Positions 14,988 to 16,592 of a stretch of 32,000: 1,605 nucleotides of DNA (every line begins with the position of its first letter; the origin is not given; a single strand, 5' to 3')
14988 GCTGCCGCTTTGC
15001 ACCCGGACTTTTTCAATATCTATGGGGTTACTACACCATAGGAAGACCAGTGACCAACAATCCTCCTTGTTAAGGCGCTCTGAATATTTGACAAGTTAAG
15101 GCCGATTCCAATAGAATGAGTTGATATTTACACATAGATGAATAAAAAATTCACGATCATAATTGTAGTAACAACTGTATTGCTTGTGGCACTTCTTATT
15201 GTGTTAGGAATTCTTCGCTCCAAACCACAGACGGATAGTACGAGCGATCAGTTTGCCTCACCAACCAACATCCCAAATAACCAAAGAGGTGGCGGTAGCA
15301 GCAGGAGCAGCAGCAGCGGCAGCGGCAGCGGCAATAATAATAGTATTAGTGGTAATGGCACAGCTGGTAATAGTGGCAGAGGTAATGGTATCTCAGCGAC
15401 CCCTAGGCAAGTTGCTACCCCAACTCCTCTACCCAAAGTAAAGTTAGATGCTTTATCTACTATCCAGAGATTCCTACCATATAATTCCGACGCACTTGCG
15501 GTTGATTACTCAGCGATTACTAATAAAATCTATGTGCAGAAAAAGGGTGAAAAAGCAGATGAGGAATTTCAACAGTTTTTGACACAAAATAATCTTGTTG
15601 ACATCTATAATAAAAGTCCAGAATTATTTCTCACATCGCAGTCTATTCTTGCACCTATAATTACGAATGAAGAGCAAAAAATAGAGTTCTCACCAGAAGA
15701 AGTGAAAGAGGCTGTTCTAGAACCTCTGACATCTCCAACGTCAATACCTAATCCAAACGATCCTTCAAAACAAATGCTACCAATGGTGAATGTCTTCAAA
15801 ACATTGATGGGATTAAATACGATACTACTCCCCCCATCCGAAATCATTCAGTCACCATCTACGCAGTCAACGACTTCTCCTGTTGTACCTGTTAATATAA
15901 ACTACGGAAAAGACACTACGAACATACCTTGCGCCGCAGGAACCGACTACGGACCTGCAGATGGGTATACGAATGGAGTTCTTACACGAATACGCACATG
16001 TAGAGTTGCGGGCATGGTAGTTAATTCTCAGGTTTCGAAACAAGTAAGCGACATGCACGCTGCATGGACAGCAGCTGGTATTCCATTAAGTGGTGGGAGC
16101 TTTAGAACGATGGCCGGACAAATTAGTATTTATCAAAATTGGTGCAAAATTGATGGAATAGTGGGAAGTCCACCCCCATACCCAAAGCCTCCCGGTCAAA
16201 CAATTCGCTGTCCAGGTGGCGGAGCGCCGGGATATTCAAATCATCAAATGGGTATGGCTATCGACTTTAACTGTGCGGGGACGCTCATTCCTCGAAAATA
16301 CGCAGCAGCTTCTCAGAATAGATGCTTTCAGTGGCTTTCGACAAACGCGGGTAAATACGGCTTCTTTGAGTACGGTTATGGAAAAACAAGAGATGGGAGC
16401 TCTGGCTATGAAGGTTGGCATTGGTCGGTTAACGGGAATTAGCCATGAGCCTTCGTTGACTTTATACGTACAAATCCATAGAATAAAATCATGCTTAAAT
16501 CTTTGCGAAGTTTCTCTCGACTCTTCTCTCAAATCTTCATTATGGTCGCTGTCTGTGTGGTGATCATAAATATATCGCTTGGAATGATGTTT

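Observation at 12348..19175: Compact T4SS-pilin / VirB6-like / dual wall-hydrolase envelope cluster with no ATPase in sight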

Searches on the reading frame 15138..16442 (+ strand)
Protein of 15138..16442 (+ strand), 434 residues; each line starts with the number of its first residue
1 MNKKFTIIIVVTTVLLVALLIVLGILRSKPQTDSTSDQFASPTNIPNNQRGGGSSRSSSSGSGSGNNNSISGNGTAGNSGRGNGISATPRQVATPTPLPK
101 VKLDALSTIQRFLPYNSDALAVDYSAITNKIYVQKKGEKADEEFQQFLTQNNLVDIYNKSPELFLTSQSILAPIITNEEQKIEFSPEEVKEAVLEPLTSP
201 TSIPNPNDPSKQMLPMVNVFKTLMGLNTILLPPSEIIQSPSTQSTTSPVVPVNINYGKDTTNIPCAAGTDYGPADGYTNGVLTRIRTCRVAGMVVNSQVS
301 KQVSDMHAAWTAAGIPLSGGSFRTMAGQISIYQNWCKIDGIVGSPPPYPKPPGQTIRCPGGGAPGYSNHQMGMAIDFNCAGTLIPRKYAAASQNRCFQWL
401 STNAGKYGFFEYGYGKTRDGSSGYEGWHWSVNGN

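Call 3: search_protein_families(library=pfam, proteins=[window:15138-16442:+], max_evalue=1)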
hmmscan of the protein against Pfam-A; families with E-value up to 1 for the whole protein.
window:15138-16442:+ (434 aa): 2 families
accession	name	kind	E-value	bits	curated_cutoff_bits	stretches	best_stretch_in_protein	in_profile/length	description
PF02557.22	VanY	-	3.5e-15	56.4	25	1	295-431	4-129/132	D-alanyl-D-alanine carboxypeptidase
PF13539.11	Peptidase_M15_4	-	0.0019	19.2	25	1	362-384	2-21/70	D-alanyl-D-alanine carboxypeptidase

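Call 7: search_protein_families(library=ncbifam, proteins=[window:15138-16442:+], max_evalue=1)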
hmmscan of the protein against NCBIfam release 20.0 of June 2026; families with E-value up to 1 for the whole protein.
window:15138-16442:+ (434 aa): 5 families
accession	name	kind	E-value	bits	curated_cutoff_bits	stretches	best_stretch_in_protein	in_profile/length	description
NF041194.1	LD_carboxy_LdcB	exception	1.3e-07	31.8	275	1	298-430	37-151/180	LD-carboxypeptidase LdcB/DacB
NF000473.1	vanY_BG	exception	6.8e-06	25.7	400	1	363-430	194-250/274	VanY-B/VanY-G family D-Ala-D-Ala carboxypeptidase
NF000380.1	vanXY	equivalog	0.0017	18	250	1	363-430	87-155/179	D,D-carboxypeptidase/D,D-dipeptidase VanXY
NF000472.1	vanY_AFMPt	exception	0.0024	17.1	425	1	365-429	149-207/283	VanY-A/VanY-F/VanY-M family D-Ala-D-Ala carboxypeptidase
NF038033.1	FEA1_rel_lipo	equivalog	0.89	8.2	250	0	36-81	17-63/406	FEA1-related lipoprotein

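Call 97: search_protein_families(library=phrogs, proteins=[window:15138-16442:+], max_evalue=0.01)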
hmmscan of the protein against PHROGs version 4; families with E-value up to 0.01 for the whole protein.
window:15138-16442:+ (434 aa): 1 family
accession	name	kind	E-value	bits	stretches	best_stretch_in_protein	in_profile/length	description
phrog_16823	-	tail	0.00038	18.9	1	362-430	1003-1050/1948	tail length tape measure protein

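Call 116: search_protein_families(library=padloc, proteins=[window:15138-16442:+], max_evalue=0.01)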
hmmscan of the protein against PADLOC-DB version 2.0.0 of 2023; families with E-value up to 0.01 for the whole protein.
window:15138-16442:+ (434 aa): 0 families
